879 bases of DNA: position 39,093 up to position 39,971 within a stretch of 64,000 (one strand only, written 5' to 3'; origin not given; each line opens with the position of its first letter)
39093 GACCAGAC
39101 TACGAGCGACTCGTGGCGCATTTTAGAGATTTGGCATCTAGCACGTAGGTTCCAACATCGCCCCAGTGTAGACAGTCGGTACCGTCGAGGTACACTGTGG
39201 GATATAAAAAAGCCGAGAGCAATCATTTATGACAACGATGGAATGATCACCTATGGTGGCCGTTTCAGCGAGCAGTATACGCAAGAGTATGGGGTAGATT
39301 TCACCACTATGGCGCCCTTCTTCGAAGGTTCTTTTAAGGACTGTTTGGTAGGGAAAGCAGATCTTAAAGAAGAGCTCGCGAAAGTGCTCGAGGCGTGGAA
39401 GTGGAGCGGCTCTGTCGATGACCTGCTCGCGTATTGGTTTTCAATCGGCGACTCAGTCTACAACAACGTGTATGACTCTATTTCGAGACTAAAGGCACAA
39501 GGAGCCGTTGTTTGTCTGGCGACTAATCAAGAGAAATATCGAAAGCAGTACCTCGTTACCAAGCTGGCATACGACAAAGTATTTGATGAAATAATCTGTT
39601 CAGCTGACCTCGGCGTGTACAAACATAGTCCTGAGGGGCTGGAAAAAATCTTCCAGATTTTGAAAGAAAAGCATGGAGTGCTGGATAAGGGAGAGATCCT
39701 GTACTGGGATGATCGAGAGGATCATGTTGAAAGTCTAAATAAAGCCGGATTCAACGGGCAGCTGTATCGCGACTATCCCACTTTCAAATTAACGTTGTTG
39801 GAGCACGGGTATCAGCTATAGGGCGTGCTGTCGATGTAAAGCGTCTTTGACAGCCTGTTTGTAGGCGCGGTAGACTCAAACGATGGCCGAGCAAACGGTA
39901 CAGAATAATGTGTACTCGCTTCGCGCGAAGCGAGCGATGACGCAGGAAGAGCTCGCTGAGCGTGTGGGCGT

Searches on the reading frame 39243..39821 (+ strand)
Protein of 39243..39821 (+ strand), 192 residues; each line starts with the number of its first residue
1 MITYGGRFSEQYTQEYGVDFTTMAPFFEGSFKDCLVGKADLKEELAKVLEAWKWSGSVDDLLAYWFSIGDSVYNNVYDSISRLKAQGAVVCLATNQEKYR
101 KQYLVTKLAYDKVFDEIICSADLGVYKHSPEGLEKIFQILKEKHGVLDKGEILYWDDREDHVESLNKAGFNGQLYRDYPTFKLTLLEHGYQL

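Call 83: search_protein_families(library=pfam, proteins=[window:39243-39821:+], max_evalue=0.001)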
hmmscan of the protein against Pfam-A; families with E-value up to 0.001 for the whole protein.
window:39243-39821:+ (192 aa): 2 families
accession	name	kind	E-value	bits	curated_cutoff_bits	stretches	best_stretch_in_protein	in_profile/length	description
PF00702.32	Hydrolase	-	1.6e-09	38.9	26.4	1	66-169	91-191/191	haloacid dehalogenase-like hydrolase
PF13419.12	HAD_2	-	6.8e-07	30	23.8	1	72-169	80-172/178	Haloacid dehalogenase-like hydrolase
